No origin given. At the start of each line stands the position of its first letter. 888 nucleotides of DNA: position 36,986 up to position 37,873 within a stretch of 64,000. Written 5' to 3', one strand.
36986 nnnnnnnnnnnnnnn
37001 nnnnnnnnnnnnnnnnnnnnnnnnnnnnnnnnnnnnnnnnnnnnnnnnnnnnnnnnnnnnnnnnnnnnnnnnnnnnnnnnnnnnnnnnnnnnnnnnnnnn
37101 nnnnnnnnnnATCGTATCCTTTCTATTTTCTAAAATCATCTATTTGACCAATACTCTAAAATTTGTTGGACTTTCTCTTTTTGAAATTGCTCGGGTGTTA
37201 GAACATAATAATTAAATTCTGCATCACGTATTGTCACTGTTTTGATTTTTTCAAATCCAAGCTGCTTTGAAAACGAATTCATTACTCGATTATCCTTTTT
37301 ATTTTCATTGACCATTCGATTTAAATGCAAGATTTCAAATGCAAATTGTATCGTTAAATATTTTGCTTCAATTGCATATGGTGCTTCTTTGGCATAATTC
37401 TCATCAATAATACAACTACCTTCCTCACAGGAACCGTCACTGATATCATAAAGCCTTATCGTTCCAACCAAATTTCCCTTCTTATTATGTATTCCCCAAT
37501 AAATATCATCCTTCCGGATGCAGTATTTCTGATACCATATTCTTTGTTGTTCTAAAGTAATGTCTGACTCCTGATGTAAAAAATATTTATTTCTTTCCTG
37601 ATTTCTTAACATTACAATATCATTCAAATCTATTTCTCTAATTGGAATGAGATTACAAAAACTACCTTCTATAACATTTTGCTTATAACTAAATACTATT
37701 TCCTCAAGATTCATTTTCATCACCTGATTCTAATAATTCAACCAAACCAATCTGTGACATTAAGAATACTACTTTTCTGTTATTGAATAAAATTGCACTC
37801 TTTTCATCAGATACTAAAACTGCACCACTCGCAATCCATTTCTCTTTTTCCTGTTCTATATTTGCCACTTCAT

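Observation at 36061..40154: Separately promoted FkbH-ACP-VOC-GNAT-pyruvyltransferase sub-operon at the island end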

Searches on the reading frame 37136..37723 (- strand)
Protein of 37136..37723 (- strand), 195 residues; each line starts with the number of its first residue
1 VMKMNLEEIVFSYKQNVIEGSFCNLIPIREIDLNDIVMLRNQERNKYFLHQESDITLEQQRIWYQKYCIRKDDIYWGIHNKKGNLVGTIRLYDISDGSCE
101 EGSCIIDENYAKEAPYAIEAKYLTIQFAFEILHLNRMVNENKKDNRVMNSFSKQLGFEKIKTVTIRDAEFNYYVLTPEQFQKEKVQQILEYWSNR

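Call 3: search_protein_families(library=pfam, proteins=[window:37136-37723:-], max_evalue=0.01)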
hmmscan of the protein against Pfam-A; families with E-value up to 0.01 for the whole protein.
window:37136-37723:- (195 aa): 2 families
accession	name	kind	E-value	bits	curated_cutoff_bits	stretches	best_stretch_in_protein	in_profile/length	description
PF13302.13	Acetyltransf_3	-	2.2e-13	51.5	25.4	1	25-158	4-138/138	Acetyltransferase (GNAT) domain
PF00583.31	Acetyltransf_1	-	0.004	17.9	20.7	1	50-112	14-73/116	Acetyltransferase (GNAT) family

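Call 4: search_protein_families(library=ncbifam, proteins=[window:37136-37723:-], max_evalue=0.01)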
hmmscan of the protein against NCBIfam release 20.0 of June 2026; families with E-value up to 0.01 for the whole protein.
window:37136-37723:- (195 aa): 1 family
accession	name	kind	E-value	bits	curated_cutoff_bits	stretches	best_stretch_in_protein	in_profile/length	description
TIGR03585.1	PseH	equivalog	1.7e-05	24.9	93.1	1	24-162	2-138/156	UDP-4-amino-4,6-dideoxy-N-acetyl-beta-L-altrosamine N-acetyltransferase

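Call 22: search_solved_structures(query=window:37136-37723:-, max_evalue=0.01, show_alignments=2)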
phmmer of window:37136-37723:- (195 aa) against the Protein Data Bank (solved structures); distinct sequences matched with E-value up to 0.01: 4.
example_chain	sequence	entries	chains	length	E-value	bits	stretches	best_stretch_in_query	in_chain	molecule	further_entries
5kta_A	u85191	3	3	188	3.6e-08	36.6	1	27-187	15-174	FdhC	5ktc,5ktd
6vfn_A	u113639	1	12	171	0.00048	23.2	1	25-158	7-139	Spermidine N1-acetyltransferase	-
6vfm_A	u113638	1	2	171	0.00055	23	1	25-157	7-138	Spermidine N1-acetyltransferase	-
3tth_A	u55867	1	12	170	0.0062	19.6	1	70-157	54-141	Spermidine N1-acetyltransferase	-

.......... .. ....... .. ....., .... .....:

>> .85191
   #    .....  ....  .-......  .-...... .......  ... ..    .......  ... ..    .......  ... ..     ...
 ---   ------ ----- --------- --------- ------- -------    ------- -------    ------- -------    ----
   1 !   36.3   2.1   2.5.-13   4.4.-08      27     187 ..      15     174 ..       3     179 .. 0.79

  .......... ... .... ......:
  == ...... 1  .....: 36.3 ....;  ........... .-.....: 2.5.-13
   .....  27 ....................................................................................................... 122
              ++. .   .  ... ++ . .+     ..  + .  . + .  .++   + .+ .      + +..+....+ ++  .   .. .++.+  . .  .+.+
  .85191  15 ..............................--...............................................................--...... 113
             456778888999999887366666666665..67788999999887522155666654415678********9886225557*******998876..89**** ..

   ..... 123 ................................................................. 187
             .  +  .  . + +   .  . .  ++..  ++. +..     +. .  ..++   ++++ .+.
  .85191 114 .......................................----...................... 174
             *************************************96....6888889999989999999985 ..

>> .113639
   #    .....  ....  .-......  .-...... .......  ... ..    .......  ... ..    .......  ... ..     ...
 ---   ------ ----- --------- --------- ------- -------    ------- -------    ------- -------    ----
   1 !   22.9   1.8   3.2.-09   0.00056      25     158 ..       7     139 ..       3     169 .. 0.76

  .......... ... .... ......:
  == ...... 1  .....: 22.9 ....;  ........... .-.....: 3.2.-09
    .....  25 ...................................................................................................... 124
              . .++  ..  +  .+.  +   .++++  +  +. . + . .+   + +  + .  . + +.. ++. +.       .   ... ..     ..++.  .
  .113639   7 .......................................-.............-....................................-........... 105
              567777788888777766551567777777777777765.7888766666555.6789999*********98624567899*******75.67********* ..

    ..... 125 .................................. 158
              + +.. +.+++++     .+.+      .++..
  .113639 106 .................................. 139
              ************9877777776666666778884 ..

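Call 28: find_homologous_proteins(query=window:37136-37723:-, max_evalue=0.00001)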
Query window:37136-37723:- (195 aa): 14 proteins with E <= 0.00001 among 53 candidates.
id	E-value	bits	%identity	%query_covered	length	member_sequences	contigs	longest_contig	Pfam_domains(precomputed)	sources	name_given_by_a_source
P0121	1.8e-124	431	100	98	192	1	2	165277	PF13302.14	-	-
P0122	4.0e-109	381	86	98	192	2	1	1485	PF13302.14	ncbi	-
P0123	5.8e-98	344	77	99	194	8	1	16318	PF13302.14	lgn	-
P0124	7.0e-94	331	75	99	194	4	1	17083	PF13302.14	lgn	-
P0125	2.1e-71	258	59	99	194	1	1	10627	PF13302.14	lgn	-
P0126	7.8e-67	243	58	93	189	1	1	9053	PF13302.14,PF00583.32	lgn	-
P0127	4.9e-66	240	57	93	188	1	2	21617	PF13420.14,PF13302.14,PF00583.32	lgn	-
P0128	4.1e-64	234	58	93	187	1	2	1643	PF13302.14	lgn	-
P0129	3.4e-63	231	55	93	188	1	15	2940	PF13302.14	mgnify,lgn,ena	mgnify:CR=1 FL=1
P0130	3.7e-61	224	55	93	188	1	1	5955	PF13302.14,PF00583.32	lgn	-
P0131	2.5e-59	218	53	93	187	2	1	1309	PF13302.14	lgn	-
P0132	1.2e-57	213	54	91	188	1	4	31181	PF13302.14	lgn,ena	-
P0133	7.2e-57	210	53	91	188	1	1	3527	PF13302.14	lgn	-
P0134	9.3e-52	194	47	99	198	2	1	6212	PF13420.14,PF13302.14,PF00583.32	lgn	-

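Call 29: find_encoding_contigs(protein=P0123, flank=10000, max_places=2)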
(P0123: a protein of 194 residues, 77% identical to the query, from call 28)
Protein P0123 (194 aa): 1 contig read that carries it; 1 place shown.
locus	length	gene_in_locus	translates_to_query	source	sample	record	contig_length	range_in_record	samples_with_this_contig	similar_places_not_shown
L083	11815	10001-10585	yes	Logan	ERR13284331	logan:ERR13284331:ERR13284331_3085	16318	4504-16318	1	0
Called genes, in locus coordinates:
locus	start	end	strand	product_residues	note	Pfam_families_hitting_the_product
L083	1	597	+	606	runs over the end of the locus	PF22674:C2185-like_N (weak)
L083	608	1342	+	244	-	PF00483:NTP_transferase (weak), PF12804:NTP_transf_3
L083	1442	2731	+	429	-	PF08484:Methyltransf_14, PF22674:C2185-like_N (faint), PF04991:LicD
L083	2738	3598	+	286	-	PF00535:Glycos_transf_2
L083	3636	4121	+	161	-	PF22674:C2185-like_N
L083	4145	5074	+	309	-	PF22674:C2185-like_N (weak), PF00132:Hexapep, PF14602:Hexapep_2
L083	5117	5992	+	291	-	PF00535:Glycos_transf_2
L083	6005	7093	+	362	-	PF01041:DegT_DnrJ_EryC1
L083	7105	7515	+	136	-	PF05523:FdtA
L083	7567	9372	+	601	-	PF21211:FkbH_N, PF12689:Acid_PPase (weak)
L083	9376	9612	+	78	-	PF00550:PP-binding (weak)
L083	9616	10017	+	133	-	PF13669:Glyoxalase_4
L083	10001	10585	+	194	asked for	PF13302:Acetyltransf_3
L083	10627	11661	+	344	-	PF04230:PS_pyruv_trans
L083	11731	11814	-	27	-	?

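Call 30: find_encoding_contigs(protein=P0124, flank=10000, max_places=2)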
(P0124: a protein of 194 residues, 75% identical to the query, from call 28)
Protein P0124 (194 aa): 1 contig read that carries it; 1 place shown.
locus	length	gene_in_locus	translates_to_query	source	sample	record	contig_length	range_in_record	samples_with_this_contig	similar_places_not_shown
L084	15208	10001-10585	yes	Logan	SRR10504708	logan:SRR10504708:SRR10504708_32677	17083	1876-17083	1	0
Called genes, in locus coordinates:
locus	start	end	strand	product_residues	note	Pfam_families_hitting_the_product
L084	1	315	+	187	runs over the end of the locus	PF13302:Acetyltransf_3, PF13420:Acetyltransf_4, PF13523:Acetyltransf_8 (weak)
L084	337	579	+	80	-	-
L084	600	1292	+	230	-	-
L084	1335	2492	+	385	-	PF22674:C2185-like_N (weak), PF04991:LicD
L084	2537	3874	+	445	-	PF00535:Glycos_transf_2, PF10111:Glyco_tranf_2_2, PF13641:Glyco_tranf_2_3 (weak)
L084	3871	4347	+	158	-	PF22674:C2185-like_N (weak)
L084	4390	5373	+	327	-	PF13641:Glyco_tranf_2_3, PF00535:Glycos_transf_2, PF10111:Glyco_tranf_2_2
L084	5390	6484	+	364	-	PF00266:Aminotran_5, PF01041:DegT_DnrJ_EryC1, PF01212:Beta_elim_lyase (weak), PF00155:Aminotran_1_2, PF01053:Cys_Met_Meta_PP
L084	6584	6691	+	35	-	-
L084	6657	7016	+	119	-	PF05523:FdtA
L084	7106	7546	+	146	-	PF05523:FdtA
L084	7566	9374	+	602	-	PF21211:FkbH_N, PF12689:Acid_PPase (weak)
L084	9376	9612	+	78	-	PF00550:PP-binding (weak)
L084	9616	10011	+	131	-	PF13669:Glyoxalase_4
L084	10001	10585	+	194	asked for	PF13302:Acetyltransf_3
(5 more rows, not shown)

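Call 31: find_encoding_contigs(protein=P0127, flank=10000, max_places=2)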
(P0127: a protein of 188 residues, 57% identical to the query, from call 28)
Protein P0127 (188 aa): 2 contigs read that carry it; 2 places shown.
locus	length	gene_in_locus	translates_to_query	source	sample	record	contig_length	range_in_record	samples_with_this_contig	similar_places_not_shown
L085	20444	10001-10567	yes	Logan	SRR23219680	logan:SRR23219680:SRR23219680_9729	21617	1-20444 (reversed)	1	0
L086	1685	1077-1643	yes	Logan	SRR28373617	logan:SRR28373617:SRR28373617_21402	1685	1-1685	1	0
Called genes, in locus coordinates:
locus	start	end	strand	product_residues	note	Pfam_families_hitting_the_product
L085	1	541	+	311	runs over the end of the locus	PF00535:Glycos_transf_2, PF13641:Glyco_tranf_2_3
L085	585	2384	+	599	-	PF17994:Glft2_N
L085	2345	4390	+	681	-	-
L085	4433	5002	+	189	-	PF01757:Acyl_transf_3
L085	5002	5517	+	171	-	PF01757:Acyl_transf_3 (faint)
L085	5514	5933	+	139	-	PF05523:FdtA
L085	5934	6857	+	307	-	PF00535:Glycos_transf_2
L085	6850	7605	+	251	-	PF05401:NodS (weak), PF13489:Methyltransf_23, PF08241:Methyltransf_11 (weak), PF08242:Methyltransf_12, PF13649:Methyltransf_25 (faint)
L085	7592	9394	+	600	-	PF21211:FkbH_N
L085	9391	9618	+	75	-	PF00550:PP-binding (weak)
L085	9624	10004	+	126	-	PF13669:Glyoxalase_4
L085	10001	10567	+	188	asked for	PF13302:Acetyltransf_3, PF13420:Acetyltransf_4, PF00583:Acetyltransf_1 (weak)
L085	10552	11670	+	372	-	PF01041:DegT_DnrJ_EryC1, PF00266:Aminotran_5 (faint), PF00155:Aminotran_1_2, PF01212:Beta_elim_lyase (weak)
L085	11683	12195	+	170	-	PF04138:GtrA_DPMS_TM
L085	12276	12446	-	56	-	-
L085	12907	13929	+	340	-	-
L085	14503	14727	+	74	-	PF12844:HTH_19, PF13560:HTH_31 (weak), PF01381:HTH_3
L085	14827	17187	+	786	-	PF00037:Fer4 (weak), PF12838:Fer4_7, PF13187:Fer4_9, PF13237:Fer4_10 (weak), PF14697:Fer4_21 (weak), PF13183:Fer4_8 (weak), PF04432:FrhB_FdhB_C, PF04230:PS_pyruv_trans, +4 more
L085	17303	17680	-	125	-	PF15970:HicB-like_2 (weak), PF15919:HicB_lk_antitox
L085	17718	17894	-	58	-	PF07927:HicA_toxin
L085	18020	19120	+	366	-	PF01061:ABC2_membrane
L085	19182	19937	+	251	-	PF02463:SMC_N (faint), PF13555:AAA_29 (weak), PF00005:ABC_tran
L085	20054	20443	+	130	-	?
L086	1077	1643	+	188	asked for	PF13302:Acetyltransf_3, PF13420:Acetyltransf_4, PF00583:Acetyltransf_1 (weak)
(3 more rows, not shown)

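Call 32: find_encoding_contigs(protein=P0132, flank=10000, max_places=2)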
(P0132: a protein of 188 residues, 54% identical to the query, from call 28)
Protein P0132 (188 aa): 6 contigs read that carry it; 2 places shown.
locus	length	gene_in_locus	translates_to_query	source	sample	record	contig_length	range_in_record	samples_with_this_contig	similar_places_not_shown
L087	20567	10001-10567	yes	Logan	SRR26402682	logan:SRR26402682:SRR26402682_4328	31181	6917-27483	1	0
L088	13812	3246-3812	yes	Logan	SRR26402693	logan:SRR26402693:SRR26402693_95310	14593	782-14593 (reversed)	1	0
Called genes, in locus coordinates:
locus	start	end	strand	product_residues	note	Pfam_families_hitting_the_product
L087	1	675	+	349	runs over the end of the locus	PF00535:Glycos_transf_2, PF10111:Glyco_tranf_2_2 (weak), PF13641:Glyco_tranf_2_3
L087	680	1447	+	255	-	PF02348:CTP_transf_3, PF12804:NTP_transf_3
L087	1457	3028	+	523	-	PF00682:HMGL-like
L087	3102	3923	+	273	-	PF00132:Hexapep, PF14602:Hexapep_2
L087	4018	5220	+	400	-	PF22674:C2185-like_N, PF01973:MptE-like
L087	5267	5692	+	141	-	PF05523:FdtA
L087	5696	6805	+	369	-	PF01041:DegT_DnrJ_EryC1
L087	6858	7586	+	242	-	PF13489:Methyltransf_23, PF08241:Methyltransf_11 (weak), PF08242:Methyltransf_12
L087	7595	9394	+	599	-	PF21211:FkbH_N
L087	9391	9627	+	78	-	-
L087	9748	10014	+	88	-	PF13669:Glyoxalase_4 (weak)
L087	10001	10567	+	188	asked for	PF13302:Acetyltransf_3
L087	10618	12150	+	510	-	PF03102:NeuB, PF07385:Lyx_isomer (faint), PF07883:Cupin_2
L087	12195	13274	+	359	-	PF04055:Radical_SAM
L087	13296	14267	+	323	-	PF01370:Epimerase, PF04321:RmlD_sub_bind (weak), PF05368:NmrA (weak), PF13460:NAD_binding_10 (weak), PF16363:GDP_Man_Dehyd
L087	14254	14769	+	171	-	PF00293:NUDIX (weak)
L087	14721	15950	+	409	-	PF13489:Methyltransf_23, PF07021:MetW, PF13847:Methyltransf_31 (weak), PF08241:Methyltransf_11 (weak), PF08484:Methyltransf_14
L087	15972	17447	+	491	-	PF04055:Radical_SAM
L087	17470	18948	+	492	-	PF04055:Radical_SAM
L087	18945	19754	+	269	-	PF20434:BD-FAE, PF07859:Abhydrolase_3, PF00326:Peptidase_S9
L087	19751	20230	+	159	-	-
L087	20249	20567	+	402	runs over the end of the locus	PF00106:adh_short, PF08659:KR, PF13561:adh_short_C2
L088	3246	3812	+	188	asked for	PF13302:Acetyltransf_3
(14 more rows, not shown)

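Call 59: search_solved_structures(query=A2, max_evalue=1, show_alignments=1)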
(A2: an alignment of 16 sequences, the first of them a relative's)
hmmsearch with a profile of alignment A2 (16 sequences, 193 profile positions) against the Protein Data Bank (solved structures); distinct sequences matched with E-value up to 1: 13.
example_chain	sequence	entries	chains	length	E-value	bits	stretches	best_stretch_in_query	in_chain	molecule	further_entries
5kta_A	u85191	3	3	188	4.6e-16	62.2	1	23-184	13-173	FdhC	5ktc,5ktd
6vfm_A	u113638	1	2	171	3.7e-07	33.1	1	21-160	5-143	Spermidine N1-acetyltransferase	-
6vfn_A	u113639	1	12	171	4.7e-07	32.8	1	21-161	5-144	Spermidine N1-acetyltransferase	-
3tth_A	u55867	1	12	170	0.0045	19.8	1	73-159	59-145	Spermidine N1-acetyltransferase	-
3tcv_A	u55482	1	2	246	0.0093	18.8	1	14-158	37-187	GCN5-related N-acetyltransferase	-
5wif_A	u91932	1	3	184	0.012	18.5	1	21-161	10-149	Spermidine N1-acetyltransferase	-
6d72_A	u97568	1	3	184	0.012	18.5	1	20-161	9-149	Spermidine N1-acetyltransferase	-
3fbu_A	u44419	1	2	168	0.025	17.4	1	57-175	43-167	Acetyltransferase, GNAT family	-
8fv0_C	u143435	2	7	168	0.027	17.3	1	75-158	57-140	Diamine N-acetyltransferase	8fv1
7ovu_A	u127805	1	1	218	0.038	16.8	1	80-170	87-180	Acyl-CoA N-acyltransferases (NAT) superfamily protein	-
5ix3_A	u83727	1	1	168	0.075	15.9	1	75-158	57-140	Diamine N-acetyltransferase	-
4r9m_A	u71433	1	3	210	0.38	13.5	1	19-162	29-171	Spermidine N(1)-acetyltransferase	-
6cy6_A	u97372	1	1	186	0.38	13.5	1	20-162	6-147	Spermidine N(1)-acetyltransferase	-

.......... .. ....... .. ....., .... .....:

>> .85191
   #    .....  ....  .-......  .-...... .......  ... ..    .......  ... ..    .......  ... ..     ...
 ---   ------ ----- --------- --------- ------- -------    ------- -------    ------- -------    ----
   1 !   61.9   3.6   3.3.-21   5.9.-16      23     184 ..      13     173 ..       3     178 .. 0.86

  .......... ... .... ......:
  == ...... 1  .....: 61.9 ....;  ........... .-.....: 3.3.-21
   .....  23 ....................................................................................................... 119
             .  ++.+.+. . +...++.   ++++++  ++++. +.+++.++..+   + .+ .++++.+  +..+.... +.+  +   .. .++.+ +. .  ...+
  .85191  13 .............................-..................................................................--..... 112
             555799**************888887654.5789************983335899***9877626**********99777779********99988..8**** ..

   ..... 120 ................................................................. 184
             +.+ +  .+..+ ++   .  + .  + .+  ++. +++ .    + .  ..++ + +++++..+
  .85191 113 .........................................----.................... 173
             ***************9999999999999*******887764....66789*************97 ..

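Call 68: predict_structure(alignment_id=A3)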
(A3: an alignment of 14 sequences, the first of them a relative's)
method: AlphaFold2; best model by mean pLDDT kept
length: 192 residues; sequences in the alignment: 14
mean_pLDDT: 93.7   pTM: 0.89
mean pLDDT of the five models: 93.7, 93.3, 92.8, 92.7, 92.3
residues with pLDDT >= 90: 167; 70-90: 24; 50-70: 1; < 50: 0
segments of 3 or more residues with pLDDT < 50: none
pLDDT, mean of each block of 10 residues (from residue 1): 88 96 95 95 90 97 95 96 95 92 88 94 96 96 91 96 93 97 92 84
secondary structure, 60 per line:
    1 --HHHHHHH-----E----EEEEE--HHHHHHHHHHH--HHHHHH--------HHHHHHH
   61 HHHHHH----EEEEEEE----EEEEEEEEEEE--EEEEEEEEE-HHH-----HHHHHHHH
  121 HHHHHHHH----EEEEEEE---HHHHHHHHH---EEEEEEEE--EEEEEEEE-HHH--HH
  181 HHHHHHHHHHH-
elements in order: H3-9 E20-24 H27-37 H40-45 H54-66 E71-77 E82-92 E95-103 H113-128 E133-139 H143-151 E155-162 E165-172 H179-191

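Call 74: fold_search(model_id=the predicted structure, library=pdb)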
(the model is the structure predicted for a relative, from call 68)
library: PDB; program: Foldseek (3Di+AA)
matches with E <= 10: 1608; with E <= 0.001: 575
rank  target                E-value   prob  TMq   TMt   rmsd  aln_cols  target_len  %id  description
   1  5ktc                  1.4e-12  1.00  0.73  0.75   3.5       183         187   23  FdhC with bound products: Coenzyme A and 3-[(R)-3-hydroxybutanoylamino]-3,6-dideoxy-d-galactose (released 2016-07-27)
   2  3tcv_B                2.2e-12  1.00  0.74  0.65   3.1       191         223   18  Crystal structure of a GCN5-related N-acetyltransferase from Brucella melitensis (released 2011-08-17)
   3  8gxf_A                3.8e-12  1.00  0.75  0.77   3.0       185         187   17  Pseudomonas flexibilis GCN5 family acetyltransferase (released 2022-10-19)
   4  1yre_B                4.5e-12  1.00  0.73  0.75   3.2       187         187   18  Hypothetical protein PA3270 from Pseudomonas aeruginosa in complex with CoA (released 2005-02-15)
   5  5kta                  8.8e-12  1.00  0.75  0.81   3.0       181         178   25  Apo FdhC- a nucleotide-linked sugar GNAT (released 2016-07-27)
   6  1yre_A                1.1e-11  1.00  0.73  0.76   3.2       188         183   18  Hypothetical protein PA3270 from Pseudomonas aeruginosa in complex with CoA (released 2005-02-15)
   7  8gxj_C                1.1e-11  1.00  0.71  0.74   3.5       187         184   18  Pseudomonas aeruginosa N-acetyltransferase domain-containing protein PA3270 (released 2022-10-12)
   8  3tcv_A                1.2e-11  1.00  0.76  0.67   3.0       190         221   18  Crystal structure of a GCN5-related N-acetyltransferase from Brucella melitensis (released 2011-08-17)
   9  8gxj_A                3.2e-11  1.00  0.72  0.73   3.4       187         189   18  Pseudomonas aeruginosa N-acetyltransferase domain-containing protein PA3270 (released 2022-10-12)
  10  8fv1_A                3.4e-11  1.00  0.76  0.87   1.6       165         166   18  SpeG spermidine N-acetyltransferase from Staphylococcus aureus in complex with spermine (released 2023-02-08)
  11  8gxj_B                4.3e-11  1.00  0.72  0.74   3.6       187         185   18  Pseudomonas aeruginosa N-acetyltransferase domain-containing protein PA3270 (released 2022-10-12)
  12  2zxv_A                5.1e-11  1.00  0.75  0.76   2.9       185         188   19  Crystal structure of putative acetyltransferase from T. thermophilus HB8 (released 2009-02-17)
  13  8gxk_B                5.5e-11  1.00  0.73  0.74   3.5       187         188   17  Pseudomonas jinjuensis N-acetyltransferase (released 2022-10-12)
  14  9iy3                  5.8e-11  1.00  0.74  0.76   2.5       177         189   16  Iterative acetyltransferase on lasso peptides from Actinomycetes in complex with CoA (released 2025-08-13)
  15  2z10                  5.8e-11  1.00  0.72  0.73   3.3       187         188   20  Crystal structure of putative acetyltransferase (released 2007-11-13)
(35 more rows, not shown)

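Call 89: find_related_loci(query=A3, collection=metagenome_contigs, flank=10000)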
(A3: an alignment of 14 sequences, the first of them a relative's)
Query A3 (192 aa) in metagenome_contigs; peptide patterns used: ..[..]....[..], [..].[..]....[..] (x = any residue, [..] = any of these).
138 stretches matched a pattern; 2 encode a relative of the query (tblastn E <= 1e-3); 2 distinct loci.
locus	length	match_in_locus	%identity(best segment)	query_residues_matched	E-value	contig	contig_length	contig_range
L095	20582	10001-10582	41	3-192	1e-52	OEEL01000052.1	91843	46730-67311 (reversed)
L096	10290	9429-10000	44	3-192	3e-34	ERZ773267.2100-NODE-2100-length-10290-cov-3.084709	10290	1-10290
